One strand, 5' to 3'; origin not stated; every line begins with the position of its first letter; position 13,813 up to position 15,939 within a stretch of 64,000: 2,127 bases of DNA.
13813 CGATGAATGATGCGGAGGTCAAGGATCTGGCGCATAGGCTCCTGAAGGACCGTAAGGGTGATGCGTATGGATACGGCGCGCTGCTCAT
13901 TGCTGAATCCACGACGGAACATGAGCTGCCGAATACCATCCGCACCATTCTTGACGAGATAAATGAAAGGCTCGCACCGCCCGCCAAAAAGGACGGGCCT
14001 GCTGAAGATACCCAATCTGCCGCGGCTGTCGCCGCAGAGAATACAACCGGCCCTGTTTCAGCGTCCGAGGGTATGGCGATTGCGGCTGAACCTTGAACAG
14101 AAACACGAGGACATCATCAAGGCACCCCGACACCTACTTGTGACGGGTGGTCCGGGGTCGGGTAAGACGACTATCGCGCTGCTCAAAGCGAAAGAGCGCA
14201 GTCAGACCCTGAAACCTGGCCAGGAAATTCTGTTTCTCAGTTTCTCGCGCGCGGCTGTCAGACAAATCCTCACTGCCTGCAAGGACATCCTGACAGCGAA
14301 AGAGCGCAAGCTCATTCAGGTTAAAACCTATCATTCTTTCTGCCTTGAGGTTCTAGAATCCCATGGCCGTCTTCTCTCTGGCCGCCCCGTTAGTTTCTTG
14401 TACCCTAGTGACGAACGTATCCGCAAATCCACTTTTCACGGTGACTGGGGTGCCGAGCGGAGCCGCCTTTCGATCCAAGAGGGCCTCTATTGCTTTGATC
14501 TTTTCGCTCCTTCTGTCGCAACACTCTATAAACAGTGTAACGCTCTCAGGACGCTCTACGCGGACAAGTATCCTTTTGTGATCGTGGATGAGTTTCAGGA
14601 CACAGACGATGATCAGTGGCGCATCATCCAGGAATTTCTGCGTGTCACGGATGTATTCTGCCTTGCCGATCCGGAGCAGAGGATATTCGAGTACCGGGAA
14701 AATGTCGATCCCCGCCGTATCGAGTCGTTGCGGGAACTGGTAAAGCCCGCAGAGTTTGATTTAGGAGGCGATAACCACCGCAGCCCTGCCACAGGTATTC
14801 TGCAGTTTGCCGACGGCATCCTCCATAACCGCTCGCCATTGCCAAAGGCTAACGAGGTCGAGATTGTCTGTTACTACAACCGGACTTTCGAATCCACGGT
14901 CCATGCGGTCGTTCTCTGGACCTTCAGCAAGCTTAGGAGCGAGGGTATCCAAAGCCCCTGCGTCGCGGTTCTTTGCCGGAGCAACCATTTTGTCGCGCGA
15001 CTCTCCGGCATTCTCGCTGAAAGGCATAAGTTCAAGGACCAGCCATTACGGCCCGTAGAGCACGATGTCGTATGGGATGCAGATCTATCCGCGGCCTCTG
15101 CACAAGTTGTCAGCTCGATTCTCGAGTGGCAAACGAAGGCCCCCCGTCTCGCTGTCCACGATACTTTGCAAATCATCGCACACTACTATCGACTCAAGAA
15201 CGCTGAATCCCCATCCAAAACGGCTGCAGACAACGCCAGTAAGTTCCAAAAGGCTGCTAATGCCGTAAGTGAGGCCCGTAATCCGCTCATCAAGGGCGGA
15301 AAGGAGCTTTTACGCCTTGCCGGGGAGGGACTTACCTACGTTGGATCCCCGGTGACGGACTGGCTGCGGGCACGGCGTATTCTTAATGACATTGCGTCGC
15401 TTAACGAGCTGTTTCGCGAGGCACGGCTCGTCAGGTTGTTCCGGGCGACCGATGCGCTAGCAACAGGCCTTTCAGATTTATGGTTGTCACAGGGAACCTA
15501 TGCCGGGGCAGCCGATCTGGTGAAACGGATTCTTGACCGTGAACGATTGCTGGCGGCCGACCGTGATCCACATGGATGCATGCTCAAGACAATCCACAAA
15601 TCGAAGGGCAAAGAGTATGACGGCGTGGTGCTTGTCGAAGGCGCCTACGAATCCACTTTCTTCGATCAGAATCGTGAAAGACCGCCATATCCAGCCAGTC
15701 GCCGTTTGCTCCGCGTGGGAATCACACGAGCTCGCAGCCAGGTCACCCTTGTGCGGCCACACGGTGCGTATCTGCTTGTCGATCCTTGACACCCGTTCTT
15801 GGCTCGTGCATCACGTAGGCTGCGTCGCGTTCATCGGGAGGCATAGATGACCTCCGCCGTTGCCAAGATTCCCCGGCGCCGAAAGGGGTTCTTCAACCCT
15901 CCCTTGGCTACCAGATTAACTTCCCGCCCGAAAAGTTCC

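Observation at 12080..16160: Gabija-like (OLD-family ATPase-Toprim plus UvrD helicase) defence islet with orphan MNT in a low-GC insert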

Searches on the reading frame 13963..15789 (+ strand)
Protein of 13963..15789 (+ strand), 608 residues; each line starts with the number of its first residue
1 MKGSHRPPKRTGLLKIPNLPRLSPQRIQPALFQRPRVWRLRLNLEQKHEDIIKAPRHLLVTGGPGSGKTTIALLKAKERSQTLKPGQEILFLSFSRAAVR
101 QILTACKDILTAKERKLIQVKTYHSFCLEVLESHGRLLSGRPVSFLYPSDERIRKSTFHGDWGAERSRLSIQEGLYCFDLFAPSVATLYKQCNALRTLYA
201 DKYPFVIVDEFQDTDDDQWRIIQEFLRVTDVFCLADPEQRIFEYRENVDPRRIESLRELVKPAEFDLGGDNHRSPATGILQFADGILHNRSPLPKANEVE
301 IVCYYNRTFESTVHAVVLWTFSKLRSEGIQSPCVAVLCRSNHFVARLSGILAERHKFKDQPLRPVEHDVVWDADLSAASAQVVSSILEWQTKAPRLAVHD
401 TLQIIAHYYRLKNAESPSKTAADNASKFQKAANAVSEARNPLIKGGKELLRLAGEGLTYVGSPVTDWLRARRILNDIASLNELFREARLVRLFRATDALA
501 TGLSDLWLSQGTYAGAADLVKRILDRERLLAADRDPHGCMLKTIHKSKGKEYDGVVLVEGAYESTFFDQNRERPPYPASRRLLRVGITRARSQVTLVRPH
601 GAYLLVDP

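Call 3: search_protein_families(library=padloc, proteins=[window:13963-15789:+], max_evalue=0.01)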
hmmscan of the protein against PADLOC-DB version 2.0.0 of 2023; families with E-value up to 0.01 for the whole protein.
window:13963-15789:+ (608 aa): 54 families (the best 25 are shown)
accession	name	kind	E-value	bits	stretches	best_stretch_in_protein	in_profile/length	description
PDLC00104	GajB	-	8.6e-199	660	1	43-603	3-568/574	UrvD helicase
PDLC00141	GajB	-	2.7e-124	413.6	1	44-601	4-565/572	UrvD helicase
PDLC00117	GajB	-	5.5e-28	95.8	3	41-136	15-109/604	UrvD helicase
PDLC00114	GajB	-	8.9e-27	91.9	2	187-397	200-402/635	UrvD helicase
PDLC00123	GajB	-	1.4e-26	91.3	2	44-368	5-343/540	UrvD helicase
PDLC00130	GajB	-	1.8e-26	90.6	3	44-142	4-104/589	UrvD helicase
PDLC00132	GajB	-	2.2e-25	87.4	3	42-139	2-97/625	UrvD helicase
PDLC03802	RTasHel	-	1.2e-24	85.2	3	178-291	168-276/675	DRT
PDLC00112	GajB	-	1.9e-22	77.6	3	44-107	7-70/581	UrvD helicase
PDLC00127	GajB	-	6e-20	69.3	3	42-129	7-93/594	UrvD helicase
PDLC00103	GajB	-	1.1e-19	68.9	2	187-596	196-574/612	UrvD helicase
PDLC00122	GajB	-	1.5e-19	68.3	2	188-318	148-279/502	UrvD helicase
PDLC00119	GajB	-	1.2e-18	65.5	3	191-274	207-288/565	UrvD helicase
PDLC00107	GajB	-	7.3e-18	62.5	2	178-293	191-306/587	UrvD helicase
PDLC00136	GajB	-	8e-18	62.6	3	191-276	195-280/570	UrvD helicase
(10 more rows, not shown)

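Call 4: search_protein_families(library=pfam, proteins=[window:13963-15789:+], max_evalue=0.01)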
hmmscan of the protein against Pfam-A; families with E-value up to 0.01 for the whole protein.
window:13963-15789:+ (608 aa): 12 families
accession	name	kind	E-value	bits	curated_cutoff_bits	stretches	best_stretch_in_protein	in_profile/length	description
PF00580.27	UvrD-helicase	-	1e-23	84.9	23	2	184-246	194-257/271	UvrD/REP helicase N-terminal domain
PF13245.12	AAA_19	-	1.8e-11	44.8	25.1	1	56-242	12-131/134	AAA domain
PF13538.12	UvrD_C_2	-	1e-07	32.2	27.4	1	543-597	6-52/52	UvrD-like helicase C-terminal domain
PF13361.12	UvrD_C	-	4.3e-07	30.1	25.6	1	540-596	288-345/350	UvrD-like helicase C-terminal domain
PF01443.25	Viral_helicase1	-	3.6e-06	27.4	21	0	201-261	58-120/228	Viral superfamily 1 RNA helicase core domain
PF13191.12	AAA_16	-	1e-05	26.5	32.6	1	54-229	23-159/167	AAA ATPase domain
PF00270.35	DEAD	-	2.6e-05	24.4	26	1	53-117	12-76/167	DEAD/DEAH box helicase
PF13401.12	AAA_22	-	0.0016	19.2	27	0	55-227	5-109/130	AAA domain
PF04851.21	ResIII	-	0.003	17.9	22.5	0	53-125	21-95/164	Type III restriction enzyme, res subunit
PF13604.12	AAA_30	-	0.0037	17.5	27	0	49-102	11-62/191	AAA domain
PF20720.3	nSTAND3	-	0.0039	17.4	27.2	0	48-73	10-35/155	Novel STAND NTPase 3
PF06414.18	Zeta_toxin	-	0.0058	16.5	22.3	0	51-78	13-39/199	Zeta toxin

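Call 5: search_protein_families(library=ncbifam, proteins=[window:13963-15789:+], max_evalue=0.01)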
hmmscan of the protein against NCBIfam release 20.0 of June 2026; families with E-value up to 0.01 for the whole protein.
window:13963-15789:+ (608 aa): 16 families
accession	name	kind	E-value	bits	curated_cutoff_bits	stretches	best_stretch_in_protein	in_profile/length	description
TIGR01073.1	pcrA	equivalog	5.2e-19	68.1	911.2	3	169-341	177-354/725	DNA helicase PcrA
NF008743.0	PRK11773.1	equivalog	3.7e-15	55.3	965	3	187-342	198-358/720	DNA helicase II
TIGR01074.1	rep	equivalog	3.8e-15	55.2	951.45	3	520-597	531-610/668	DNA helicase Rep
TIGR01075.1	uvrD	equivalog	4.2e-15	55.1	1144.45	2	186-342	192-353/715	DNA helicase II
TIGR00609.1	recB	equivalog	1.1e-14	53.6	696.05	1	188-246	356-418/1175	exodeoxyribonuclease V subunit beta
NF008276.0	PRK11054.1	equivalog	2.4e-12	46.1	543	1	42-162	197-311/684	DNA helicase IV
NF008172.0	PRK10919.1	equivalog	6.4e-09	34.6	1168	0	185-247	190-253/673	DNA helicase Rep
NF008128.0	PRK10876.1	equivalog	9.1e-08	30.2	1697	1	192-245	367-423/1181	exodeoxyribonuclease V subunit beta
TIGR01447.1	recD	equivalog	1.8e-06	26.9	310.15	0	543-597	530-573/597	exodeoxyribonuclease V subunit alpha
TIGR01448.2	helicase_RecD2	equivalog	6.1e-06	24.7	500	0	57-72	333-348/713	SF1B family DNA helicase RecD2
TIGR02785.1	addA_Gpos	equivalog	1.2e-05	23.4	707.65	0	192-246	378-436/1234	helicase-exonuclease AddAB subunit AddA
NF010485.0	PRK13909.1-2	equivalog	1.6e-05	23.3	650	0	516-559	589-631/909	RecB-like helicase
NF041254.1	motor_HelR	exception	0.0018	16.6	750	0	51-76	195-222/706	RNA polymerase recycling motor ATPase HelR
NF010337.0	PRK13766.1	equivalog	0.0069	14.5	610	1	57-118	32-91/781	Hef nuclease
TIGR00635.1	ruvB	equivalog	0.0099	14.9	299.05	0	53-84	28-59/305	Holliday junction branch migration DNA helicase RuvB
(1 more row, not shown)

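Call 34: search_solved_structures(query=window:14080-15789:+, max_evalue=0.001, show_alignments=1)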
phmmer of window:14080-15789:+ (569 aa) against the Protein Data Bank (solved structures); distinct sequences matched with E-value up to 0.001: 19.
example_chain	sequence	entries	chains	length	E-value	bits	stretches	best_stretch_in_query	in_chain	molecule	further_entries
1pjr_A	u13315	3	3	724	2e-14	56.3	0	138-256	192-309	PCRA | ATP-DEPENDENT HELICASE PCRA | HELICASE PCRA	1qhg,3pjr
9dci_A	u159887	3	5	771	9.3e-12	47.5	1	7-116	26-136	ATP-dependent DNA helicase UvrD1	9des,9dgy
2pjr_A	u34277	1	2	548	2.6e-10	42.8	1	136-257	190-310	PROTEIN (HELICASE PCRA)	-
1uaa_A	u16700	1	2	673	1.5e-08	37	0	147-217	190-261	PROTEIN (ATP-DEPENDENT DNA HELICASE REP.)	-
4c2u_A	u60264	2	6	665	4.3e-08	35.4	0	139-256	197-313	DNA HELICASE II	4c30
4c2t_A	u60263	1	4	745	7.1e-08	34.7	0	139-256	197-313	DNA HELICASE II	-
3lfu_A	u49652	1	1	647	2.3e-07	33.1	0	159-251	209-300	DNA helicase II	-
2is1_A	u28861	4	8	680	2.8e-07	32.8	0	159-251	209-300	DNA helicase II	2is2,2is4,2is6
8jqb_E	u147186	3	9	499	3.6e-07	32.4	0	6-63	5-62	Gabija protein GajB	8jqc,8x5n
8iud_A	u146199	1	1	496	9.5e-07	31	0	9-63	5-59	Gabija protein GajB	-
8j4t_G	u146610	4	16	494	1.2e-06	30.7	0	9-63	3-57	Gabija protein GajB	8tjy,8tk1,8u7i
8sm3_B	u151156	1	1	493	1.5e-06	30.3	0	152-218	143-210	Gabija protein GajB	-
1qhh_B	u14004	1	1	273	0.00018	23.5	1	140-257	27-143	PROTEIN (PCRA (SUBUNIT))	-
1qhh_A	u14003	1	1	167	0.00039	22.4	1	3-113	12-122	PROTEIN (PCRA (SUBUNIT))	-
8b1t_B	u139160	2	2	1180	0.00043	22.2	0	156-206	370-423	RecBCD enzyme subunit RecB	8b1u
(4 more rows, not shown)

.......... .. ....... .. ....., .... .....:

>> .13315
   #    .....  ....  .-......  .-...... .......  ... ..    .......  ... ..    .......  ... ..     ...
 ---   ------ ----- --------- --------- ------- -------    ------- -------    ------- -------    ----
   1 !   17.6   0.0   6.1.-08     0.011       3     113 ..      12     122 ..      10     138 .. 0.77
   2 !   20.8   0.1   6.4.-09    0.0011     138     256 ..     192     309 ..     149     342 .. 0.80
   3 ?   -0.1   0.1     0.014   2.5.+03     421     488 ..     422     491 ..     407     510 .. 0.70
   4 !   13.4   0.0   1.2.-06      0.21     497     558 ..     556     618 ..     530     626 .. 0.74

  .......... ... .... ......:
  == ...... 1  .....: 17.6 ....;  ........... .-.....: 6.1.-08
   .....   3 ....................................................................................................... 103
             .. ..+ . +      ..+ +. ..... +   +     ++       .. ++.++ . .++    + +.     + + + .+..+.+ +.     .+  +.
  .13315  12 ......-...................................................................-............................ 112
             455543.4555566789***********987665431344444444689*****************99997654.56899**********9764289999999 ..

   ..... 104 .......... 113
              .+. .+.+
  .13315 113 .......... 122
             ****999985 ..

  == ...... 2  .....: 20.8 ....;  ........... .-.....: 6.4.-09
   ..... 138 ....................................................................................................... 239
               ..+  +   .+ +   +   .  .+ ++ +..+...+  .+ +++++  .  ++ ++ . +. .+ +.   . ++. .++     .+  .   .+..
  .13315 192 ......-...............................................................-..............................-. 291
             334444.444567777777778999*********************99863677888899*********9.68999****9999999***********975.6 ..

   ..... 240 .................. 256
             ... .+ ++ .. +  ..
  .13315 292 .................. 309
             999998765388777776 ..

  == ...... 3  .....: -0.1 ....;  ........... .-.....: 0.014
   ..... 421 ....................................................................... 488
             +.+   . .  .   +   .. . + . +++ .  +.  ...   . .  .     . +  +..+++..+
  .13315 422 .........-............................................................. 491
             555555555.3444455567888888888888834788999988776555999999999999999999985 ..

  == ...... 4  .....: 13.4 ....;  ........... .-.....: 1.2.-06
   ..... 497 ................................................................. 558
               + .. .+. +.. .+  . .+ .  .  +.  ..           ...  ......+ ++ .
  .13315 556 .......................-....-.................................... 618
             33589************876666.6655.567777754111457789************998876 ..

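Call 36: find_homologous_proteins(query=window:14080-15789:+, max_evalue=1e-20)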
Query window:14080-15789:+ (569 aa): 3574 proteins with E <= 1e-20 among 8000 candidates; the best 120 are listed.
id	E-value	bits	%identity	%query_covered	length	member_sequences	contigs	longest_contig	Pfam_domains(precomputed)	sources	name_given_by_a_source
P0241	0.0e+0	1293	100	100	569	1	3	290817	PF13538.13,PF00270.36,PF01443.25,PF13361.13,PF13245.13,PF00580.28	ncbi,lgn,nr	ncbi:MAG: ATP-dependent helicase [Candidatus Tectomicrobia bacterium]|nr:ATP-dependent helicase [Can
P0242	0.0e+0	1033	81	100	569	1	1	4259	PF13538.13,PF00270.36,PF13361.13,PF13245.13,PF13191.13,PF00580.28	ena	-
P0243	1.3e-295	999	78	100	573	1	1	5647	PF13538.13,PF00270.36,PF13361.13,PF13245.13,PF13191.13,PF00580.28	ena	-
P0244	1.4e-275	933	73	100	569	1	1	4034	PF13538.13,PF00270.36,PF01443.25,PF13361.13,PF13245.13,PF00580.28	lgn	-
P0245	4.1e-272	922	71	100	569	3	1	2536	PF13538.13,PF00270.36,PF01443.25,PF13361.13,PF13245.13,PF13191.13,PF00580.28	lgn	-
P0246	4.5e-272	922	72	100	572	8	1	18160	PF13538.13,PF00270.36,PF01443.25,PF13361.13,PF13245.13,PF00580.28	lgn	-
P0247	2.4e-271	919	72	100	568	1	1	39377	PF13538.13,PF01443.25,PF13361.13,PF13245.13,PF13191.13,PF00580.28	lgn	-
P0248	8.7e-270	914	71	100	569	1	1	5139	PF13538.13,PF00270.36,PF01443.25,PF13361.13,PF13245.13,PF13191.13,PF00580.28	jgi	-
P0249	3.7e-269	912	72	100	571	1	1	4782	PF13538.13,PF00270.36,PF13361.13,PF13245.13,PF13191.13,PF00580.28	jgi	jgi:DNA helicase-2/ATP-dependent DNA helicase PcrA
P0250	4.1e-269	912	71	99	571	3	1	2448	PF13538.13,PF01443.25,PF13361.13,PF13245.13,PF00580.28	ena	-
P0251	3.8e-268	909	72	99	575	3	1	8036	PF13538.13,PF13361.13,PF13245.13,PF13191.13,PF00580.28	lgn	-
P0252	1.4e-267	907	71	100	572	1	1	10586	PF13538.13,PF00270.36,PF01443.25,PF13361.13,PF13245.13,PF00580.28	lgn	-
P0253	3.5e-267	906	71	100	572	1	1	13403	PF13538.13,PF00270.36,PF01443.25,PF13361.13,PF13245.13,PF00580.28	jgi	jgi:DNA helicase-2/ATP-dependent DNA helicase PcrA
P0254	4.1e-265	899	70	100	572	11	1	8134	PF13538.13,PF01443.25,PF13361.13,PF13245.13,PF13191.13,PF00580.28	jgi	jgi:DNA helicase-2/ATP-dependent DNA helicase PcrA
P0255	2.9e-260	883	69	100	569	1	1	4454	PF13538.13,PF13361.13,PF13245.13,PF00580.28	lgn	-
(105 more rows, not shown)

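Call 60: predict_structure(alignment_id=A3)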
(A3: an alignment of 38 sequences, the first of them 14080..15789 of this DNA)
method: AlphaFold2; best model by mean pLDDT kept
length: 569 residues; sequences in the alignment: 38
mean_pLDDT: 81.9   pTM: 0.59
mean pLDDT of the five models: 81.9, 81.0, 75.2, 74.2, 61.2
residues with pLDDT >= 90: 198; 70-90: 266; 50-70: 84; < 50: 21
segments of 3 or more residues with pLDDT < 50: 109-118, 231-233, 452-457
pLDDT, mean of each block of 10 residues (from residue 1): 79 92 79 91 93 72 68 88 85 77 61 43 63 59 81 87 94 87 93 86 71 90 86 65 90 91 90 95 93 90 79 87 82 68 92 92 92 72 91 93 92 88 84 89 77 52 86 89 70 61 76 89 79 85 87 94 88
secondary structure, 60 per line:
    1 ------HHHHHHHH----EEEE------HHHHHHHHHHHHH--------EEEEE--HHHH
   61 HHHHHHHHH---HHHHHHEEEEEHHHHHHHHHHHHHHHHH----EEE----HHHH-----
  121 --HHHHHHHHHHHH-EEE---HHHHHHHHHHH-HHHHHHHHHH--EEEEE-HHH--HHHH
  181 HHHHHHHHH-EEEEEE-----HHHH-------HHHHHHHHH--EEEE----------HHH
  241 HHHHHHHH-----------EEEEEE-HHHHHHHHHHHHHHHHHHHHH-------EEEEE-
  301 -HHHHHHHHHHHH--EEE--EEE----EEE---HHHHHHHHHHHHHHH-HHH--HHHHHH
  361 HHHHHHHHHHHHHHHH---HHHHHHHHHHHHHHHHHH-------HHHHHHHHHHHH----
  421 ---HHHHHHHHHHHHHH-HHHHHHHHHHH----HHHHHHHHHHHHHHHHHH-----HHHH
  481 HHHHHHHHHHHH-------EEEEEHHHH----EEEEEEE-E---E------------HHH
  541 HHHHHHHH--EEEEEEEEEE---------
elements in order: H7-14 E19-22 H29-41 E50-54 H57-69 H73-78 E79-83 H84-100 E105-107 H112-115 H123-134 E136-138 H142-152 H154-163 E166-170 H177-189 E191-196 H202-205 H213-221 E224-227 H238-248 E260-265 H267-287 E295-299 H302-313 E316-318 E321-323 E328-330 H334-348 H355-376 H380-397 H405-416 H424-437 H439-449 H454-471 H477-492 E500-504 H505-508 E513-519 H538-548 E551-560

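Call 64: fold_search(model_id=the predicted structure, library=pdb)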
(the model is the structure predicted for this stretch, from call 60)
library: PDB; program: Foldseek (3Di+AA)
matches with E <= 10: 1598; with E <= 0.001: 279
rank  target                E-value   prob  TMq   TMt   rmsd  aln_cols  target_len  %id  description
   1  1uaa_B                1.0e-22  1.00  0.59  0.53  13.8       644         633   16  E. COLI REP HELICASE/DNA COMPLEX (released 1998-07-09)
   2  4c30_A                1.5e-21  1.00  0.56  0.51  12.0       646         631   17  Crystal structure of Deinococcus radiodurans UvrD in complex with DNA, form 2 (released 2013-10-30)
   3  4c30_F                1.8e-21  1.00  0.56  0.51  12.1       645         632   17  Crystal structure of Deinococcus radiodurans UvrD in complex with DNA, form 2 (released 2013-10-30)
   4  4c30_D                2.1e-21  1.00  0.57  0.51  11.8       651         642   18  Crystal structure of Deinococcus radiodurans UvrD in complex with DNA, form 2 (released 2013-10-30)
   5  4c30_I                3.3e-21  1.00  0.58  0.52  11.4       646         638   17  Crystal structure of Deinococcus radiodurans UvrD in complex with DNA, form 2 (released 2013-10-30)
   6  2is6_A                4.1e-21  1.00  0.55  0.48  12.3       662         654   16  Crystal structure of UvrD-DNA-ADPMgF3 ternary complex (released 2007-01-09)
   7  2is6_B                5.1e-21  1.00  0.55  0.49  11.9       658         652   16  Crystal structure of UvrD-DNA-ADPMgF3 ternary complex (released 2007-01-09)
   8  9dci_A                6.3e-21  1.00  0.57  0.46  13.0       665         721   18  Mycobacterium tuberculosis UvrD1 dimer: apo compact conformation. (released 2025-03-19)
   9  1uaa_A                1.4e-20  1.00  0.57  0.51  13.0       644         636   16  E. COLI REP HELICASE/DNA COMPLEX (released 1998-07-09)
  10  3lfu                  2.6e-20  1.00  0.58  0.53  11.5       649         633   18  Crystal Structure of E. coli UvrD (released 2011-02-02)
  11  2is2_A                2.6e-20  1.00  0.54  0.49  12.7       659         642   18  Crystal structure of UvrD-DNA binary complex (released 2007-01-09)
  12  1pjr                  3.3e-20  1.00  0.58  0.53  12.5       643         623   16  STRUCTURE OF DNA HELICASE (released 1997-12-03)
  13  2is4_A                3.3e-20  1.00  0.52  0.47  12.5       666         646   16  Crystal structure of UvrD-DNA-ADPNP ternary complex (released 2007-01-09)
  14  2is4_B                3.7e-20  1.00  0.53  0.49  12.6       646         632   17  Crystal structure of UvrD-DNA-ADPNP ternary complex (released 2007-01-09)
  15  2is1_A                4.8e-20  1.00  0.55  0.49  13.1       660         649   17  Crystal structure of UvrD-DNA-SO4 complex (released 2007-01-09)
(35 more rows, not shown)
